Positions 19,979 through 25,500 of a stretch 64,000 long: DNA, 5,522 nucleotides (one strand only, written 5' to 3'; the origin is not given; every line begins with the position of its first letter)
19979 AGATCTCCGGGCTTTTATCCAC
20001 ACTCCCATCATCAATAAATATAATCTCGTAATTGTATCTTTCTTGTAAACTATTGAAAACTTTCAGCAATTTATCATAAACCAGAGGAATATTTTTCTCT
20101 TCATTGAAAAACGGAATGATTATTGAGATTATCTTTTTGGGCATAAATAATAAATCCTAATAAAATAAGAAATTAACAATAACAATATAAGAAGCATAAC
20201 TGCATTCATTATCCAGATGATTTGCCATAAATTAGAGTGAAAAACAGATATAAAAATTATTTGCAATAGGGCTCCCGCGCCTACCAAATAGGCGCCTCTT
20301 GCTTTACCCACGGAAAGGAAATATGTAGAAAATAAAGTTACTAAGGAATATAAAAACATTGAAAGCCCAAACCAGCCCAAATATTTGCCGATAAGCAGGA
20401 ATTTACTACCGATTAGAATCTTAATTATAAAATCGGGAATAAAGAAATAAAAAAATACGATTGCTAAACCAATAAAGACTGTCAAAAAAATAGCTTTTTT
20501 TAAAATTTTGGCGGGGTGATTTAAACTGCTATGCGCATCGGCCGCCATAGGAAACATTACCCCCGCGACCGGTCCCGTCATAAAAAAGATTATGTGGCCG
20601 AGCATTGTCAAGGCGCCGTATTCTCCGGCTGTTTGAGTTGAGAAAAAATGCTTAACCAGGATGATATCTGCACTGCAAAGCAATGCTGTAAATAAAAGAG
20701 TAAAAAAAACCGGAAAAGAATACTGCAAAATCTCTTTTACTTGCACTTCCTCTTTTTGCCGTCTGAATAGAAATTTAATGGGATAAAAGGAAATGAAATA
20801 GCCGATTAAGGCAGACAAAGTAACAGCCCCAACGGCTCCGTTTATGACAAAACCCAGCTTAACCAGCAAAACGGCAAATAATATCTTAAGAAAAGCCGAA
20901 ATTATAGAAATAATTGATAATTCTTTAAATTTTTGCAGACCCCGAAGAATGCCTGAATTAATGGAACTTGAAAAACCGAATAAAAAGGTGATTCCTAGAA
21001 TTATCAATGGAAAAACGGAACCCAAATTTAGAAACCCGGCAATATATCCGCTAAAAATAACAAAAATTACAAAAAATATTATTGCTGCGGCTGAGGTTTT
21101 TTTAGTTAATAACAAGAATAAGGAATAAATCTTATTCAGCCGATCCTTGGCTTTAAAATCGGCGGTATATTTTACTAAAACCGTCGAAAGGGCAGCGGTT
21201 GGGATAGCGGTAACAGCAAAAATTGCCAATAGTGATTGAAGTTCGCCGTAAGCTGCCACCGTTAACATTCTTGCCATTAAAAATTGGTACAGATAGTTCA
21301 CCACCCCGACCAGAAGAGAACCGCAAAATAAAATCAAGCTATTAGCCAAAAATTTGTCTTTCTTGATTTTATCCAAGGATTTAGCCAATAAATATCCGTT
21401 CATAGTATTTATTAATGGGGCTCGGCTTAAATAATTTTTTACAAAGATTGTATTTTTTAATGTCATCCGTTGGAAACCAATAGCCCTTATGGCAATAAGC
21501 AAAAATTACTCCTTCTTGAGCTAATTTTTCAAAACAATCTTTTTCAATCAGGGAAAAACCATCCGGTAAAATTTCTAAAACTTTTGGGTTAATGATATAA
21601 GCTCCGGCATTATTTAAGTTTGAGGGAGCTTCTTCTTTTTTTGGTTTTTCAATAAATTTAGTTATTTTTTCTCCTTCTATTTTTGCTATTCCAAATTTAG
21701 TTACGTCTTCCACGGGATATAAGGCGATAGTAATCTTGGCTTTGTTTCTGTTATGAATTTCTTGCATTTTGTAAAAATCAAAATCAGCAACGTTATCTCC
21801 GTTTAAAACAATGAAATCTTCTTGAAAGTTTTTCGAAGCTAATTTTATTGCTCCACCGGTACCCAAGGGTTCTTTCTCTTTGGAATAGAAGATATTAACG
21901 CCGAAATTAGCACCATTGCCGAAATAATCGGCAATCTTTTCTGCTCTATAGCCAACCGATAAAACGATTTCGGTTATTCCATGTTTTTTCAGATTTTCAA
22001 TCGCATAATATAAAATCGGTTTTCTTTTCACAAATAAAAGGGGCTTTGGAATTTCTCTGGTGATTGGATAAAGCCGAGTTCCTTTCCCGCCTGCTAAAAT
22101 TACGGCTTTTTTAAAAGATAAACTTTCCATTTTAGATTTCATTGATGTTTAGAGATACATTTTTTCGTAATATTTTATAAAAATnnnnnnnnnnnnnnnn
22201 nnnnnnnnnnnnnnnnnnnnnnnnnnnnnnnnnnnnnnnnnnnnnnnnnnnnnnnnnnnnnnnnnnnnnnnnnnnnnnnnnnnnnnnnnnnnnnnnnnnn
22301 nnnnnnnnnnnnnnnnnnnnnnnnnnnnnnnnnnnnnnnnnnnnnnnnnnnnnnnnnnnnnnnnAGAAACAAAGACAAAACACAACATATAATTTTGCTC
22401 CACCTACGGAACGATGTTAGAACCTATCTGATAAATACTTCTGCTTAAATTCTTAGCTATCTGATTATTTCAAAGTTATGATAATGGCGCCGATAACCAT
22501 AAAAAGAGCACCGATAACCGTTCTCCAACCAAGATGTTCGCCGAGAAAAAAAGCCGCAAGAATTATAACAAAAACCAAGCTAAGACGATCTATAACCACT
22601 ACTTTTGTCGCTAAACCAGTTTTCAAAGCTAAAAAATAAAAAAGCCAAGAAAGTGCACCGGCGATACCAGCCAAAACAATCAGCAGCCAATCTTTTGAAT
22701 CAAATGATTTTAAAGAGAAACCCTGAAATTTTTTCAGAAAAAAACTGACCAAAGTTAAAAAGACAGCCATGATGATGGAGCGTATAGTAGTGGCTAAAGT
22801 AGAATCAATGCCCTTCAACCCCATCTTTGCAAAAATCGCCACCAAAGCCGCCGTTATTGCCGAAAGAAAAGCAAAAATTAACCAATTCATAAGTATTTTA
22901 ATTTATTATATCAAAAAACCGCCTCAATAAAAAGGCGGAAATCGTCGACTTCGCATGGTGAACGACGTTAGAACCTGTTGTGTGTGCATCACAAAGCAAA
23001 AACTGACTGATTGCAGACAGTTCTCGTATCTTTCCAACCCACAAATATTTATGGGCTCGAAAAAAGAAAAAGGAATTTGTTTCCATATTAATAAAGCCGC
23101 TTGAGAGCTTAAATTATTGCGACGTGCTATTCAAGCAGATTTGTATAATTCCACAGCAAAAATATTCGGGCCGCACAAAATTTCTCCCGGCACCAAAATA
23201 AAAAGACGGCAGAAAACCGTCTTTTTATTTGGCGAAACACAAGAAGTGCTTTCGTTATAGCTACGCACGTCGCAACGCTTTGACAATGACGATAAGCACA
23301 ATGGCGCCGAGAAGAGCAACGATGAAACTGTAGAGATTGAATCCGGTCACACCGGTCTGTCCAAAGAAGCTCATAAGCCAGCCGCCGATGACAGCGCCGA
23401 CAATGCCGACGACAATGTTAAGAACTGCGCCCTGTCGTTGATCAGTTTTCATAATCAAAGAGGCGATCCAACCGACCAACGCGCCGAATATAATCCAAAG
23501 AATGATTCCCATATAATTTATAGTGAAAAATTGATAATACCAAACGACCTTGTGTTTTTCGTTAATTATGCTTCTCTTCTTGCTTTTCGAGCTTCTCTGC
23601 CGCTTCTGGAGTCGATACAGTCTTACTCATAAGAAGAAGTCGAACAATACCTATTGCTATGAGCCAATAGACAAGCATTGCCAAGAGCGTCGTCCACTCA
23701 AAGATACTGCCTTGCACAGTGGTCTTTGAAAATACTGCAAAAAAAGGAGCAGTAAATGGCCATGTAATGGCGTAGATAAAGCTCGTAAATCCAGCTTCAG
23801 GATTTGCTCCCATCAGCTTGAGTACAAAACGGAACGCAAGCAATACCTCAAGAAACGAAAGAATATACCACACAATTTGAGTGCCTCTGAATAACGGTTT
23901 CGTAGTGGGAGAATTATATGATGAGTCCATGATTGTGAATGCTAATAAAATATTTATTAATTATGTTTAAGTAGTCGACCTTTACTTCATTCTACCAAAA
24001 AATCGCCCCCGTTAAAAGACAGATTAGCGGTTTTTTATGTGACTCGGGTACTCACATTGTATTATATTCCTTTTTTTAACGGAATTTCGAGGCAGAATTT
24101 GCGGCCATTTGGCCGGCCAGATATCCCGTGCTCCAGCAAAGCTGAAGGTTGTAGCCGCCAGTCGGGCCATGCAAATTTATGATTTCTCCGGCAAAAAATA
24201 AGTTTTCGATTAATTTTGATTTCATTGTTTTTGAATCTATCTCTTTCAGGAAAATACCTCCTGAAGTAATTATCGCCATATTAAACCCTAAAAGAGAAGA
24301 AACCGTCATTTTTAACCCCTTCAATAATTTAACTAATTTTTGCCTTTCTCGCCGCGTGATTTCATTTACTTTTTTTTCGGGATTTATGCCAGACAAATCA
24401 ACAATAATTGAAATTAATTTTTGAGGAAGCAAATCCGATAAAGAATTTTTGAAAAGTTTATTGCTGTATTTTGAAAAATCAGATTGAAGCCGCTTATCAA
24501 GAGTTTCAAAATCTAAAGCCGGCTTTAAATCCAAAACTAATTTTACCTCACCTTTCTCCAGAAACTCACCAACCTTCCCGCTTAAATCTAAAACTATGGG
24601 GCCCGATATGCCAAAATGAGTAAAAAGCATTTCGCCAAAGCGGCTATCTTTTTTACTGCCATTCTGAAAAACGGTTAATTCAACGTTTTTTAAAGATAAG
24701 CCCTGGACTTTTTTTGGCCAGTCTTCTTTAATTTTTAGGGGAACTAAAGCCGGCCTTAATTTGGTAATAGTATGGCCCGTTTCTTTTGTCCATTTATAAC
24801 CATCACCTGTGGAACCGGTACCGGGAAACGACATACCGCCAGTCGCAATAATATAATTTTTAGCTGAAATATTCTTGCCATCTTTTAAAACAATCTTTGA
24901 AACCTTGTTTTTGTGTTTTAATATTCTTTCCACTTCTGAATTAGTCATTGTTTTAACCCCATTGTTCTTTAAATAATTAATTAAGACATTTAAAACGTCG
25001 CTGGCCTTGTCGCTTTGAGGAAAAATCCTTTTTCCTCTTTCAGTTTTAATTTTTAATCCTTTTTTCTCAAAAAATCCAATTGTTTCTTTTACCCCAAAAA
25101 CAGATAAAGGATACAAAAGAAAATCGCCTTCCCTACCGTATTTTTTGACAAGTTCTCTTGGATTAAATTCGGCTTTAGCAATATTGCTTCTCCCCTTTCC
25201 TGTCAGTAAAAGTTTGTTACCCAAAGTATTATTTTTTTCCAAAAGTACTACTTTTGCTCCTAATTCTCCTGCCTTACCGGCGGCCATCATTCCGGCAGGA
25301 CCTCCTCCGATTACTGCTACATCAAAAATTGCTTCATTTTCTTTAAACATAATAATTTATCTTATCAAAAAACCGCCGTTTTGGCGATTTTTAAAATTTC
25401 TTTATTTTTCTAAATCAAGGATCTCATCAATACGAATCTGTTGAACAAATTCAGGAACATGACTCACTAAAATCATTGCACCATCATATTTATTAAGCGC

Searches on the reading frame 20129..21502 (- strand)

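Call 54: search_protein_families(library=pfam, proteins=[window:20129-21502:-], max_evalue=0.001)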
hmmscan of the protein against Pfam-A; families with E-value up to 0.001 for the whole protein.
window:20129-21502:- (457 aa): 2 families
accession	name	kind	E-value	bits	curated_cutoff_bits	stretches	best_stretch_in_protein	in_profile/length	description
PF13440.11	Polysacc_synt_3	-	2.8e-17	63.4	23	1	75-369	1-289/293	Polysaccharide biosynthesis protein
PF01943.22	Polysacc_synt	-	1.7e-16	60.9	28.2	1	52-322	2-272/274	Polysaccharide biosynthesis protein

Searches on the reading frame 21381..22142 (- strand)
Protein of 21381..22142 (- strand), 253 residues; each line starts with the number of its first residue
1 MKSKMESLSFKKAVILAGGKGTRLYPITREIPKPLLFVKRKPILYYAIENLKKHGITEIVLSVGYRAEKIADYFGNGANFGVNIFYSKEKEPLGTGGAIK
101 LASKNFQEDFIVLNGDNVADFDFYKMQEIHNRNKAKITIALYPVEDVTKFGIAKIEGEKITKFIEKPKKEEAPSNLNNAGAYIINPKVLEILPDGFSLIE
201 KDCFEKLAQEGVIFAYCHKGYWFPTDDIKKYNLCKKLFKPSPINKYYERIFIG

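Call 54: search_protein_families(library=pfam, proteins=[window:21381-22142:-], max_evalue=0.001)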
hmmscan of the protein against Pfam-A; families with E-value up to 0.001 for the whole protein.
window:21381-22142:- (253 aa): 2 families
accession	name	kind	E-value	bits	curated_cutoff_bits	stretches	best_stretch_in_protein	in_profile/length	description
PF00483.29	NTP_transferase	-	3e-47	161.7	21.2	1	12-223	1-227/245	Nucleotidyl transferase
PF12804.13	NTP_transf_3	-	3.4e-10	40.7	27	1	13-117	1-96/160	MobA-like NTP transferase domain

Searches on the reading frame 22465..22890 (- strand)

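Call 54: search_protein_families(library=pfam, proteins=[window:22465-22890:-], max_evalue=0.001)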
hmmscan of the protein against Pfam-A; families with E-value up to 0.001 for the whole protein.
window:22465-22890:- (141 aa): 2 families
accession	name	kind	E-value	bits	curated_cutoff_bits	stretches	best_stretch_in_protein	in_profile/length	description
PF00892.27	EamA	-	7.6e-23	81.7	28.2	1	2-139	2-134/135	EamA-like transporter family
PF10639.15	TMEM234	-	0.00082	19.9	30.1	1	80-138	54-112/113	Putative transmembrane family 234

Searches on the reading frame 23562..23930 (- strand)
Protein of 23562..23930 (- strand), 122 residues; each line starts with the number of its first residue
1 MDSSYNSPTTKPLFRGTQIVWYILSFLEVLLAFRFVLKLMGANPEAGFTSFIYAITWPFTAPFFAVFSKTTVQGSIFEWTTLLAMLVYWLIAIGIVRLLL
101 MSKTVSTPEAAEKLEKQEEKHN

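Call 54: search_protein_families(library=pfam, proteins=[window:23562-23930:-], max_evalue=0.001)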
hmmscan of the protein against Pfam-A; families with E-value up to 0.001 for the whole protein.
window:23562-23930:- (122 aa): 1 family
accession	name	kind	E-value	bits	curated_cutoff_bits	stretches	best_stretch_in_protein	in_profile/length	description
PF02325.22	YGGT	-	2.2e-05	25.2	27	1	23-92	3-67/70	YGGT family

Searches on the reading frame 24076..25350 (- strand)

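Call 54: search_protein_families(library=pfam, proteins=[window:24076-25350:-], max_evalue=0.001)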
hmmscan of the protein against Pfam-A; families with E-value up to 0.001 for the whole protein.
window:24076-25350:- (424 aa): 13 families
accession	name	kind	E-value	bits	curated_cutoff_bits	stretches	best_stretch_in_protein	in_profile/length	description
PF03486.20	HI0933_like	-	1.3e-82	277.3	50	1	10-414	2-243/244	HI0933-like protein Rossmann domain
PF22780.1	HI0933_like_1st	-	4.6e-44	150.6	27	1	199-360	1-164/165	HI0933-like protein barrel and H2TH domain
PF07992.20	Pyr_redox_2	-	1.8e-14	54.3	26.1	2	9-74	1-66/291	Pyridine nucleotide-disulphide oxidoreductase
PF01134.28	GIDA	-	3.7e-14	53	22.1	1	10-43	1-35/391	Glucose inhibited division protein A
PF12831.13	FAD_oxidored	-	1.7e-12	47.8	27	1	10-171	1-145/416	FAD dependent oxidoreductase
PF00890.30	FAD_binding_2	-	1.2e-10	41.6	20.4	1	10-175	1-206/414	FAD binding domain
PF00070.33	Pyr_redox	-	1.4e-09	38.8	22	1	104-158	29-82/82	Pyridine nucleotide-disulphide oxidoreductase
PF01266.30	DAO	-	3.2e-08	33.9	27.9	0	10-44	1-35/353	FAD dependent oxidoreductase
PF13738.12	Pyr_redox_3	-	6.8e-08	32.5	30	0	118-177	82-139/305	Pyridine nucleotide-disulphide oxidoreductase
PF01494.25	FAD_binding_3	-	3.2e-07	30.4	22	1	10-172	3-158/349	FAD binding domain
PF05834.18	Lycopene_cycl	-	4.1e-06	26.6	23.4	0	10-43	1-36/380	Lycopene cyclase protein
PF01262.27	AlaDh_PNT_C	-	9.9e-05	22.3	23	1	10-47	30-67/214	Alanine dehydrogenase/PNT, C-terminal domain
PF13450.12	NAD_binding_8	-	0.00012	22.7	21.9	1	13-44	1-32/68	NAD(P)-binding Rossmann-like domain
